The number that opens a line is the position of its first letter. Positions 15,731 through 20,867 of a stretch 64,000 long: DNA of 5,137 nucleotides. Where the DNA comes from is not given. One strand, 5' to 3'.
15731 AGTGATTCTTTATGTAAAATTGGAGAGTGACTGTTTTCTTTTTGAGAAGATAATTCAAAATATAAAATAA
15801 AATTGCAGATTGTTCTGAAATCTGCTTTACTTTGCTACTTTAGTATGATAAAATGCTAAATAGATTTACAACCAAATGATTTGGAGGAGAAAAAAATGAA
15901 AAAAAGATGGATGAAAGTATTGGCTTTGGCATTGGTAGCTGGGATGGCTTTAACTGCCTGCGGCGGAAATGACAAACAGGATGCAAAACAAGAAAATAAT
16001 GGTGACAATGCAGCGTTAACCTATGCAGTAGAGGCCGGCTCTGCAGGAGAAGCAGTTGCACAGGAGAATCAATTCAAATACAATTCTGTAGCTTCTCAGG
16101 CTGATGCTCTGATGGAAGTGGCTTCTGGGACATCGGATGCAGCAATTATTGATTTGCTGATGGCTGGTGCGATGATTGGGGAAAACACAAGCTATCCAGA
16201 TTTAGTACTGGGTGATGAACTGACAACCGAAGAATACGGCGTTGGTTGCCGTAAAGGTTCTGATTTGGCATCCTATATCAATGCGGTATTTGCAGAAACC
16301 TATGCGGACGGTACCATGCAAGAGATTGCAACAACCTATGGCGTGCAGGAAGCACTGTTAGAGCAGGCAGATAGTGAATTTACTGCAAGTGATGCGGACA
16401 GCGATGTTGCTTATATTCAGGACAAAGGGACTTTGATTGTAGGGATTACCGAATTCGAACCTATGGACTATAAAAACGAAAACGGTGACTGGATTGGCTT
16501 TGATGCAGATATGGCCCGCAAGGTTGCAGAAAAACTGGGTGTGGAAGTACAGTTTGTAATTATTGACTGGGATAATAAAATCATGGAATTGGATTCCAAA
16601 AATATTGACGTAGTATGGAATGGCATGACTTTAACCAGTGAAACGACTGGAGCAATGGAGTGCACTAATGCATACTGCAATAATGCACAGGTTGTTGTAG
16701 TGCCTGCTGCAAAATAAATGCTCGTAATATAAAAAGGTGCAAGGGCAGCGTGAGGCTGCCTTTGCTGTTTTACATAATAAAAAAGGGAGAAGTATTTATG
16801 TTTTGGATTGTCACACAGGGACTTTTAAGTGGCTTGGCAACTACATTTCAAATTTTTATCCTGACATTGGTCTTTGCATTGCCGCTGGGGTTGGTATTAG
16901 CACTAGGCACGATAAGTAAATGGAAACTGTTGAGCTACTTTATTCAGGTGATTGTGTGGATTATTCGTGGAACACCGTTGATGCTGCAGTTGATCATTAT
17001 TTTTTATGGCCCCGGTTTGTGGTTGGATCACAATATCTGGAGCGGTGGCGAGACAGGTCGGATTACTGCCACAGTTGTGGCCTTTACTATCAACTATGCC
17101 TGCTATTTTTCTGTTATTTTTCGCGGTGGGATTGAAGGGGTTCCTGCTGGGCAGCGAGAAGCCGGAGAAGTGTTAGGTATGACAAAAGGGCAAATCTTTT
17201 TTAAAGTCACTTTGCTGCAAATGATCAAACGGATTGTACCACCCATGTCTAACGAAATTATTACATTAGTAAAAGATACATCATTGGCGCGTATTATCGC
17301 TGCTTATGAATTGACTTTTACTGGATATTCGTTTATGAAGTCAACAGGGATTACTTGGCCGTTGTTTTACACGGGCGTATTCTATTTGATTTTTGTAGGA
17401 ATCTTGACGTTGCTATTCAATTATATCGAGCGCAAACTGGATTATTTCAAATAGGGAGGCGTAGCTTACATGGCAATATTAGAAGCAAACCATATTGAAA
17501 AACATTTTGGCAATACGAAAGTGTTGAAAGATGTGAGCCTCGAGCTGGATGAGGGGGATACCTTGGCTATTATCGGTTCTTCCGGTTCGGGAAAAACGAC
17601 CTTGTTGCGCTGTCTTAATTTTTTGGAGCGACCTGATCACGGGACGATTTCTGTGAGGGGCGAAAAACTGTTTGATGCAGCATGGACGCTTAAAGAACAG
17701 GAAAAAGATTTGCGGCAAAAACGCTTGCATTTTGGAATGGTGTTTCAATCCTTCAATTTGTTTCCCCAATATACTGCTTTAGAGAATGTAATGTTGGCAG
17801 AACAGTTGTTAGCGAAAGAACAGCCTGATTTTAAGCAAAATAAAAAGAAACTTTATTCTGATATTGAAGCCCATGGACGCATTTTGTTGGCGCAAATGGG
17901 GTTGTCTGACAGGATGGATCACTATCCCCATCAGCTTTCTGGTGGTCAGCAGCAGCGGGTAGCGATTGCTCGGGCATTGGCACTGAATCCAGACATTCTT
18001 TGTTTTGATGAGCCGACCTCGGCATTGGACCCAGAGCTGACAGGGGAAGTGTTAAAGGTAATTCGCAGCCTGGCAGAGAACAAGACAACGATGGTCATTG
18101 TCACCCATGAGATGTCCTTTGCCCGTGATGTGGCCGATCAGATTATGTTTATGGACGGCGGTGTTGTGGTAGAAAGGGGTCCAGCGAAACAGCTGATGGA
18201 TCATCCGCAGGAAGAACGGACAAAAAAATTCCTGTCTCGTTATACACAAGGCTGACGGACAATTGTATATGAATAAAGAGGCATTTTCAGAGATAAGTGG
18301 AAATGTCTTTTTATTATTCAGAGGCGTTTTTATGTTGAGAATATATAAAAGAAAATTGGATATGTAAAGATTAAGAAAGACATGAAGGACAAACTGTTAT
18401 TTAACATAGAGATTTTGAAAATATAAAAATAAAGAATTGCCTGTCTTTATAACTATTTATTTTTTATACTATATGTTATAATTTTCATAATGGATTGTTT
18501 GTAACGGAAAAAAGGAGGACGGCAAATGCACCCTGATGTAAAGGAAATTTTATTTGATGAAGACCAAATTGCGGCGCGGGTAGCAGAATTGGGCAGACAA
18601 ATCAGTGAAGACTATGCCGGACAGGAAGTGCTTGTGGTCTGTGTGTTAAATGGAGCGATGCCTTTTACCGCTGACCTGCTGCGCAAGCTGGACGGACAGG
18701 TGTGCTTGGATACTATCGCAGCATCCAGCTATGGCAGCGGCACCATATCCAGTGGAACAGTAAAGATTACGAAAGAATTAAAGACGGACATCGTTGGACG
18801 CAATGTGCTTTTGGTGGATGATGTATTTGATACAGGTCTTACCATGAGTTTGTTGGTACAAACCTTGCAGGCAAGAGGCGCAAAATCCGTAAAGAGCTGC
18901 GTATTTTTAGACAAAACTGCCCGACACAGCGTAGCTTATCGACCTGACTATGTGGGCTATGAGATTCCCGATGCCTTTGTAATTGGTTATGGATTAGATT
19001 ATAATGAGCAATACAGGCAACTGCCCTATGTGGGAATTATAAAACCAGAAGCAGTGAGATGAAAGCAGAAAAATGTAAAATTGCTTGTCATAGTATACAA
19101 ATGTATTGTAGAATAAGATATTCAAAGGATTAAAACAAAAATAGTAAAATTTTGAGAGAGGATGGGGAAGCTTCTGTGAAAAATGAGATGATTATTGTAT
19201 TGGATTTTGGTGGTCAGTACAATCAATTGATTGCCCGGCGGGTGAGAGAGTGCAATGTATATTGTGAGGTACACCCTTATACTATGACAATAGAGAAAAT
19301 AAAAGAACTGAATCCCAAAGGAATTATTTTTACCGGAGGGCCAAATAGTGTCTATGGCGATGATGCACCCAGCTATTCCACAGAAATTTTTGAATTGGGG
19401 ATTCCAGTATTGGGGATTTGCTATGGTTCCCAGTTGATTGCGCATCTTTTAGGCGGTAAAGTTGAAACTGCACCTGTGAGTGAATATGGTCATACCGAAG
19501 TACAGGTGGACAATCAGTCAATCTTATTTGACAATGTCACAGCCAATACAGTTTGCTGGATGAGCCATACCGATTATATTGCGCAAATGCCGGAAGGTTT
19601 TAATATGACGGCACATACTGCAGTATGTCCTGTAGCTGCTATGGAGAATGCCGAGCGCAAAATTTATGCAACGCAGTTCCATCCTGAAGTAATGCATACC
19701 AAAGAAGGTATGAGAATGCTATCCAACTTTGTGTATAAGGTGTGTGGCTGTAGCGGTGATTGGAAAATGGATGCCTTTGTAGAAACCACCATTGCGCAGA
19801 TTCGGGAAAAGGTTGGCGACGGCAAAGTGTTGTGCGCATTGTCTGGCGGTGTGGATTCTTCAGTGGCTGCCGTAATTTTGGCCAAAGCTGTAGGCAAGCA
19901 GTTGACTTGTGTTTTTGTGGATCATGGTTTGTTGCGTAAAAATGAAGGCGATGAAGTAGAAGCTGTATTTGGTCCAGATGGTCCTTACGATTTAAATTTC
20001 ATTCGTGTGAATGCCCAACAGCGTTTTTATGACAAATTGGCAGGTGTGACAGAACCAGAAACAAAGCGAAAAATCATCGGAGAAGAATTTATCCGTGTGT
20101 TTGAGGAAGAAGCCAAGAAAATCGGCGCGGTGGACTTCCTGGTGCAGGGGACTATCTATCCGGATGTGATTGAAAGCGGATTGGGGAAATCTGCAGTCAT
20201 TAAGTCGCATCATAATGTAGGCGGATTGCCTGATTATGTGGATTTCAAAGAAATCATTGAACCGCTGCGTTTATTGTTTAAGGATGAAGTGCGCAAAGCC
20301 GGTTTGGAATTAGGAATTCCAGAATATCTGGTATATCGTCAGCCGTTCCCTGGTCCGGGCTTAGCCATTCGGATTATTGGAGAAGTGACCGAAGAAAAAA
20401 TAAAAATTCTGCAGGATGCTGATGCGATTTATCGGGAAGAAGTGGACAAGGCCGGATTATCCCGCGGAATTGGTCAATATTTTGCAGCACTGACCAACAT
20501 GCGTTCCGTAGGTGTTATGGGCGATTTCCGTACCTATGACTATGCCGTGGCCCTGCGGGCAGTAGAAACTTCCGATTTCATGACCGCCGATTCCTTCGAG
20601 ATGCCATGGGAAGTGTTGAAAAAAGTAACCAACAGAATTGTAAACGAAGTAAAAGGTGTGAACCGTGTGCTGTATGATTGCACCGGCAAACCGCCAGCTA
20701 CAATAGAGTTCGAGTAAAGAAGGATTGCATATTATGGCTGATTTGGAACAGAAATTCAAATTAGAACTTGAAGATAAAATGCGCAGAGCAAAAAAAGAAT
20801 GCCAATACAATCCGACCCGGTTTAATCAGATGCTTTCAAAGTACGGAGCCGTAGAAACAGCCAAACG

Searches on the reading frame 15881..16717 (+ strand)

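Call 56: search_protein_families(library=pfam, proteins=[window:15881-16717:+], max_evalue=0.00001)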
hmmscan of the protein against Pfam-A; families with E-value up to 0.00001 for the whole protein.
window:15881-16717:+ (278 aa): 1 family
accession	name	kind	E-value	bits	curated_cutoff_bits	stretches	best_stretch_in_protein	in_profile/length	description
PF00497.25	SBP_bac_3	-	3.9e-27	95.1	26.4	1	186-276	2-92/132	Bacterial extracellular solute-binding proteins, family 3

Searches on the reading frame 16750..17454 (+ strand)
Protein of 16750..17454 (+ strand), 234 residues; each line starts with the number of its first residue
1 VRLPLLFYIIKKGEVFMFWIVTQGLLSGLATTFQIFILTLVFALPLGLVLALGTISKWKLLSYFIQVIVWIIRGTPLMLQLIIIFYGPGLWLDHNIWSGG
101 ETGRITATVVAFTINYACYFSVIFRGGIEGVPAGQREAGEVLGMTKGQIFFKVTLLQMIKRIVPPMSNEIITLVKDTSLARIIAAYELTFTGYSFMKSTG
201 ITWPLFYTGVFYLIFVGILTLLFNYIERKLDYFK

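Call 56: search_protein_families(library=pfam, proteins=[window:16750-17454:+], max_evalue=0.00001)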
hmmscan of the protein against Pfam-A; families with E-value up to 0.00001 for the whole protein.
window:16750-17454:+ (234 aa): 1 family
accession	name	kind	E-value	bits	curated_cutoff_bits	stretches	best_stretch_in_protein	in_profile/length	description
PF00528.27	BPD_transp_1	-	1.3e-18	67.9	26.4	1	43-231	1-183/184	Binding-protein-dependent transport system inner membrane component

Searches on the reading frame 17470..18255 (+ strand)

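Call 56: search_protein_families(library=pfam, proteins=[window:17470-18255:+], max_evalue=0.00001)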
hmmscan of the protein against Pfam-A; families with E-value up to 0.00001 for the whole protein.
window:17470-18255:+ (261 aa): 4 families
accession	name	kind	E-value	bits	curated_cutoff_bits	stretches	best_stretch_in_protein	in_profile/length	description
PF00005.33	ABC_tran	-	1.3e-35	123.5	25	1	19-184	1-137/137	ABC transporter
PF13304.12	AAA_21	-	6.9e-15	56.3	27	1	152-215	234-300/304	AAA domain, putative AbiEii toxin, Type IV TA system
PF02463.25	SMC_N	-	1.3e-08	35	40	1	22-221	18-205/220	RecF/RecN/SMC N terminal domain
PF13175.12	AAA_15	-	2.3e-07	31.2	32.1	0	17-131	12-113/374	AAA ATPase domain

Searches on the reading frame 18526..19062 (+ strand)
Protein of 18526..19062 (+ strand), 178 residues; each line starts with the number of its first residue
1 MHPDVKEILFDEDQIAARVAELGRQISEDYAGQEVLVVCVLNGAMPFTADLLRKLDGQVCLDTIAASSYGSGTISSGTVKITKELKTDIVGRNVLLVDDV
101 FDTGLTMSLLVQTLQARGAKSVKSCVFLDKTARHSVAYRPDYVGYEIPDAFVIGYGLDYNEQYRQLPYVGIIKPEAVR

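Call 56: search_protein_families(library=pfam, proteins=[window:18526-19062:+], max_evalue=0.00001)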
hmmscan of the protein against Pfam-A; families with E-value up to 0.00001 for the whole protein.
window:18526-19062:+ (178 aa): 1 family
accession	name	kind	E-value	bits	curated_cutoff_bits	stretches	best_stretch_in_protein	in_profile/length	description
PF00156.33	Pribosyltran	-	2.1e-29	102.3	26.3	1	9-159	5-157/158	Phosphoribosyl transferase domain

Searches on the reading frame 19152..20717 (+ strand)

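Call 56: search_protein_families(library=pfam, proteins=[window:19152-20717:+], max_evalue=0.00001)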
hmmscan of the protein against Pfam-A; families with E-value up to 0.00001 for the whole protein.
window:19152-20717:+ (521 aa): 4 families
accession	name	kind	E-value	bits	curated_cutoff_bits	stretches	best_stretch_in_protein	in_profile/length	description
PF00117.34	GATase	-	1.4e-44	152.5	22.8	1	16-196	2-189/190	Glutamine amidotransferase class-I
PF00958.27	GMP_synt_C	-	1.8e-41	140.5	27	1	429-520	1-92/92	GMP synthase C terminal domain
PF07722.19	Peptidase_C26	-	1.5e-08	35.1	20.5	1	77-179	99-219/219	Peptidase C26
PF02540.23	NAD_synthase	-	4.9e-07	29.6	21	0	214-250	9-45/242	NAD synthase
